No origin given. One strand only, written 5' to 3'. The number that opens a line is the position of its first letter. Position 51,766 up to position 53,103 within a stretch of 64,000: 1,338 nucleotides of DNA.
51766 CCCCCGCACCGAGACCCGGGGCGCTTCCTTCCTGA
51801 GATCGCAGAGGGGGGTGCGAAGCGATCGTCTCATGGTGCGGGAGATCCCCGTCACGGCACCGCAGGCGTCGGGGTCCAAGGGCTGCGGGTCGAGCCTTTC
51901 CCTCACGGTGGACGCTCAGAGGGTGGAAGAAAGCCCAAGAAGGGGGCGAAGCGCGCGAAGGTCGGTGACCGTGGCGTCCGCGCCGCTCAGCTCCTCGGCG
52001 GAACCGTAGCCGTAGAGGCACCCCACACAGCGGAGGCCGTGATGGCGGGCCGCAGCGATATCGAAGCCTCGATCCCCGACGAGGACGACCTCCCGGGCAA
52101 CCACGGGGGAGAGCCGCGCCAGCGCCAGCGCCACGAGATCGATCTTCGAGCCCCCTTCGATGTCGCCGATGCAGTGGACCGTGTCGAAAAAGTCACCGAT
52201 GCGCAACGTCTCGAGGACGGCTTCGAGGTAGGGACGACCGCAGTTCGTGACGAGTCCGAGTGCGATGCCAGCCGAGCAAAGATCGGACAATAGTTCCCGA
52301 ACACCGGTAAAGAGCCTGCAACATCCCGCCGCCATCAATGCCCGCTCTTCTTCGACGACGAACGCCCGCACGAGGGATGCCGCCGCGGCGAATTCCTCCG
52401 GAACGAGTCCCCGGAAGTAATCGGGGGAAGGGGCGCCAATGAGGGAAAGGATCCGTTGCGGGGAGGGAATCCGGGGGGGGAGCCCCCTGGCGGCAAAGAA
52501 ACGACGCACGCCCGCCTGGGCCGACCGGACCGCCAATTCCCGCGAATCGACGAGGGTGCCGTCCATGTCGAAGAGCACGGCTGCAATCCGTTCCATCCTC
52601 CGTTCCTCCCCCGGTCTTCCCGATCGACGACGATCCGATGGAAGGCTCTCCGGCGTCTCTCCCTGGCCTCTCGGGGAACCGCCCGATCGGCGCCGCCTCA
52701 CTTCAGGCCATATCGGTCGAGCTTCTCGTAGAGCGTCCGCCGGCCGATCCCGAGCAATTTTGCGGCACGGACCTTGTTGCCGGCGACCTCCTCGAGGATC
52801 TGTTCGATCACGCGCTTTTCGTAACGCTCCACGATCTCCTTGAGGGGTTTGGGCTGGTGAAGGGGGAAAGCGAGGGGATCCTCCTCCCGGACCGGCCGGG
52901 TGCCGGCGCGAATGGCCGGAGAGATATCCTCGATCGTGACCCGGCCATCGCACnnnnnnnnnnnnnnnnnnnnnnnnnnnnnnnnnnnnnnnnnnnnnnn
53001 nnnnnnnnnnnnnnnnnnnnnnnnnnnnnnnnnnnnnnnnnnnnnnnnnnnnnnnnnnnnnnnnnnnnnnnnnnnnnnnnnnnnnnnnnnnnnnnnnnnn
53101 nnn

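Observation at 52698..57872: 1724-aa fusion of a eukaryotic-like Ser/Thr kinase to a sigma-54 enhancer-binding protein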

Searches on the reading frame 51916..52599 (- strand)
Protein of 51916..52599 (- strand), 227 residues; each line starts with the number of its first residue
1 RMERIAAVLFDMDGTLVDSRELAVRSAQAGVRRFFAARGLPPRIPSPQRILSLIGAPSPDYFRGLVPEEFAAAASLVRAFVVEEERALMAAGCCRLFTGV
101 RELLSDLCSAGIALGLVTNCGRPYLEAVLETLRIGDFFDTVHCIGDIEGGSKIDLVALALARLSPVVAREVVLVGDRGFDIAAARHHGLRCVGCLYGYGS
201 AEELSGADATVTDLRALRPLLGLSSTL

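Call 54: search_protein_families(library=pfam, proteins=[window:51916-52599:-], max_evalue=10)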
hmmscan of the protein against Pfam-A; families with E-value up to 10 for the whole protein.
window:51916-52599:- (227 aa): 5 families
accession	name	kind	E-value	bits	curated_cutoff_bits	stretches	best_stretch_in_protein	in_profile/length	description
PF13419.12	HAD_2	-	1.6e-24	87.4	23.8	1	8-193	1-177/178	Haloacid dehalogenase-like hydrolase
PF00702.32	Hydrolase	-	1.1e-19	72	26.4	1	5-188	1-191/191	haloacid dehalogenase-like hydrolase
PF12710.13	HAD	-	3.1e-12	47.7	27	1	8-185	1-189/189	haloacid dehalogenase-like hydrolase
PF13242.12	Hydrolase_like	-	1.5e-07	31.7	22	1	158-213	12-71/75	HAD-hyrolase-like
PF13344.12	Hydrolase_6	-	0.0016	18.9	27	2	96-133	15-52/101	Haloacid dehalogenase-like hydrolase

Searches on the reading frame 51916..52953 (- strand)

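Call 16: search_protein_families(library=pfam, proteins=[window:51916-52953:-], max_evalue=0.0001)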
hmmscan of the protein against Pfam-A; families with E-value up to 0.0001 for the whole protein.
window:51916-52953:- (345 aa): 4 families
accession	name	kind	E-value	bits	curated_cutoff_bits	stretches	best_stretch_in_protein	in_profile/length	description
PF13419.12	HAD_2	-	5.8e-24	85.6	23.8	1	126-311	1-177/178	Haloacid dehalogenase-like hydrolase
PF00702.32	Hydrolase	-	3.7e-19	70.3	26.4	1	123-306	1-191/191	haloacid dehalogenase-like hydrolase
PF12710.13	HAD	-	9e-12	46.2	27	1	126-303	1-189/189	haloacid dehalogenase-like hydrolase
PF13242.12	Hydrolase_like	-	3.3e-07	30.6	22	1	276-331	12-71/75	HAD-hyrolase-like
